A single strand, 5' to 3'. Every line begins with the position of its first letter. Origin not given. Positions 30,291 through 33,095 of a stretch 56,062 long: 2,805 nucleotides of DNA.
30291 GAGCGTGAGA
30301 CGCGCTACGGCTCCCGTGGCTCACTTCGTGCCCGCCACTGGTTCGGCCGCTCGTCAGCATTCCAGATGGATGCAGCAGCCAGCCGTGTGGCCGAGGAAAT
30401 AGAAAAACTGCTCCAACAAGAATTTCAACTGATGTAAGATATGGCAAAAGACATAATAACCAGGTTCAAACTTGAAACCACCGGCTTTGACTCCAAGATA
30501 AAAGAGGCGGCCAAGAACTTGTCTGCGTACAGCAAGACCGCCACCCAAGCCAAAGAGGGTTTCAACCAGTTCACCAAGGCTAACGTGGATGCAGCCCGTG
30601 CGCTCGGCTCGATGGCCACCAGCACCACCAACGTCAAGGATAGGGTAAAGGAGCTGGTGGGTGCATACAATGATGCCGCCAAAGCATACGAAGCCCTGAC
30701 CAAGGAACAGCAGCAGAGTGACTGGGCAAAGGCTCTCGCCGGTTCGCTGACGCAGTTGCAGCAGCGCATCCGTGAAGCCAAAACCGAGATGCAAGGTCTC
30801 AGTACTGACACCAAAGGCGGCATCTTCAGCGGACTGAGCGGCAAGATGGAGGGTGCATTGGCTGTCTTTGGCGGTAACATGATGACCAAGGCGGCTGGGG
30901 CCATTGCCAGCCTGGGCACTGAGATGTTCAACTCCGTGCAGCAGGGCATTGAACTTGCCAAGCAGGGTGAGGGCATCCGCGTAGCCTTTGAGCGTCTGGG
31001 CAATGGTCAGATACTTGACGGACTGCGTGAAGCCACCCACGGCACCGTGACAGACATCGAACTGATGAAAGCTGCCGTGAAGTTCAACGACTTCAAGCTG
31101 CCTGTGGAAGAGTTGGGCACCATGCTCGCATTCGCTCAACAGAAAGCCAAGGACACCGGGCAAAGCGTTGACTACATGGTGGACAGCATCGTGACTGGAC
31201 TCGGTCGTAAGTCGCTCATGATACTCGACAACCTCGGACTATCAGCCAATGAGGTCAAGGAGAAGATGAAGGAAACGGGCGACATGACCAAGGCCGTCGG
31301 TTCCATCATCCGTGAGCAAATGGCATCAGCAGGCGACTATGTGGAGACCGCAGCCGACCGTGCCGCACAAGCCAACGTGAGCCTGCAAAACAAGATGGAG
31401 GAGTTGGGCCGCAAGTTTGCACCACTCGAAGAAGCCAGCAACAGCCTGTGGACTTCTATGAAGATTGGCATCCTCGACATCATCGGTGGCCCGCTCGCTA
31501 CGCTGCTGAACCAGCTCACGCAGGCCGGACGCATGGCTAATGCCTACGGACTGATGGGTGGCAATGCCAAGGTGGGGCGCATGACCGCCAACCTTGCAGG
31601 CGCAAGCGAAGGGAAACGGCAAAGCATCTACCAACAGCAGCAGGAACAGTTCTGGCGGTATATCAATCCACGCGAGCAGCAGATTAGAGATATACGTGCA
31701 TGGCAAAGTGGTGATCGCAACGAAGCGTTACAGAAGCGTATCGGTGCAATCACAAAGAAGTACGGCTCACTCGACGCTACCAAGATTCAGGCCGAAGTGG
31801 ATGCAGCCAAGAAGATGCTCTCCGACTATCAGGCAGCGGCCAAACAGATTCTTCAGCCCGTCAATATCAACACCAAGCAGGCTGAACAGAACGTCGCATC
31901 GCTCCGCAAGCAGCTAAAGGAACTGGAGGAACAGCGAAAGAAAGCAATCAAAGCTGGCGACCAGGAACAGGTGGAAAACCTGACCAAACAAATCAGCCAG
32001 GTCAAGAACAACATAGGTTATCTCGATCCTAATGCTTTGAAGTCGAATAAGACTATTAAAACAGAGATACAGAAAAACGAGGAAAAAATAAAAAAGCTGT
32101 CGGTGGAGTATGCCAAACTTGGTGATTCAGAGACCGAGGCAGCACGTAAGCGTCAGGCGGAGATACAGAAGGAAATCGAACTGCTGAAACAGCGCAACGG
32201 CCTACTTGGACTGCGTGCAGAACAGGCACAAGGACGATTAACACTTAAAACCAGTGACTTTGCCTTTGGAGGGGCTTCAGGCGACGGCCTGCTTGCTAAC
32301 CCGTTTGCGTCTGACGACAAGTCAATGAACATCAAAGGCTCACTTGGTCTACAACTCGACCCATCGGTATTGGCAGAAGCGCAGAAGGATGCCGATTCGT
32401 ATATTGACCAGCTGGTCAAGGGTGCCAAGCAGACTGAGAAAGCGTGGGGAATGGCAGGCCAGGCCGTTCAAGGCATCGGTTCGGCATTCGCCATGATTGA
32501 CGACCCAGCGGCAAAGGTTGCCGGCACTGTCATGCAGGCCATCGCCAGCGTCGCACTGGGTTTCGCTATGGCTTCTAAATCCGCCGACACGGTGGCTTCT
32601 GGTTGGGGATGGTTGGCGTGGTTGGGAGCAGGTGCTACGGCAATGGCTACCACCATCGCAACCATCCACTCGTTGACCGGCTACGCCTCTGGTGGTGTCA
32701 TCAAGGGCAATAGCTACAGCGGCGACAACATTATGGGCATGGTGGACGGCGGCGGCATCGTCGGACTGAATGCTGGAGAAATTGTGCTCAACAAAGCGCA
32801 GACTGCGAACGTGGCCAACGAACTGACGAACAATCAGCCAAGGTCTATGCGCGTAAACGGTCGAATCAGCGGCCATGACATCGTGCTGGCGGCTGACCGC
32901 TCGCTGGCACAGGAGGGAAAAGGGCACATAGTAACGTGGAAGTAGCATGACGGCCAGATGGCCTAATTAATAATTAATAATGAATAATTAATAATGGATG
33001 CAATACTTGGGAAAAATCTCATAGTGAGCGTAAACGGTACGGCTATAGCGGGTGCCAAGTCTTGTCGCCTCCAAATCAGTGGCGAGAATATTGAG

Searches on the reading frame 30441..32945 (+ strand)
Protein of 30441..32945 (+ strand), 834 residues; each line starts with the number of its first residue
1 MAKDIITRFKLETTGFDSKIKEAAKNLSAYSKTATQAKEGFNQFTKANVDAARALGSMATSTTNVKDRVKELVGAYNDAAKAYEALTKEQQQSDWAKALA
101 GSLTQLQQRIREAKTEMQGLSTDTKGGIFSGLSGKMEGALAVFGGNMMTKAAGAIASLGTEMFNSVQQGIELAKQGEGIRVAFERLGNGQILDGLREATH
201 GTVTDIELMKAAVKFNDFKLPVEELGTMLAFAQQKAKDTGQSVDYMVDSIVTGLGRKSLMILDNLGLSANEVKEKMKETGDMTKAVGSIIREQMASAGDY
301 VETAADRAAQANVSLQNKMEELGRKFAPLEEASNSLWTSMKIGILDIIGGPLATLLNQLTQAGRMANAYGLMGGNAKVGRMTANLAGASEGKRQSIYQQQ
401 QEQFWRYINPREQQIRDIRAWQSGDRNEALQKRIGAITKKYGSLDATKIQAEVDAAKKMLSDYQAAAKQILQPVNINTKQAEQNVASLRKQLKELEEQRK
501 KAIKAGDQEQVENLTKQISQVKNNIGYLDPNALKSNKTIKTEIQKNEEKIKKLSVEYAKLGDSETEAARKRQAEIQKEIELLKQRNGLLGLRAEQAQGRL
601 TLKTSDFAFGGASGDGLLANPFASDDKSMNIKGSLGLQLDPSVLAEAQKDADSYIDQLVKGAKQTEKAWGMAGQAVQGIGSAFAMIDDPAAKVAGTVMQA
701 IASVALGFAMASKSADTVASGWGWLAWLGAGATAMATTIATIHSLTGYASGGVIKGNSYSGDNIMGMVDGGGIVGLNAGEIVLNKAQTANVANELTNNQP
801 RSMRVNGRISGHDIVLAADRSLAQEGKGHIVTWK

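Call 59: search_protein_families(library=phrogs, proteins=[window:30441-32945:+], max_evalue=0.00001)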
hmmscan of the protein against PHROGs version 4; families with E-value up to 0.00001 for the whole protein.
window:30441-32945:+ (834 aa): 2 families
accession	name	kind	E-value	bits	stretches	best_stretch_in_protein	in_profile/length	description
phrog_32115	-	unknown function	6.9e-47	160.9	1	61-323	14-272/1310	-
phrog_1533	-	tail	2.1e-06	26.6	1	453-715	56-253/1688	tail length tape measure protein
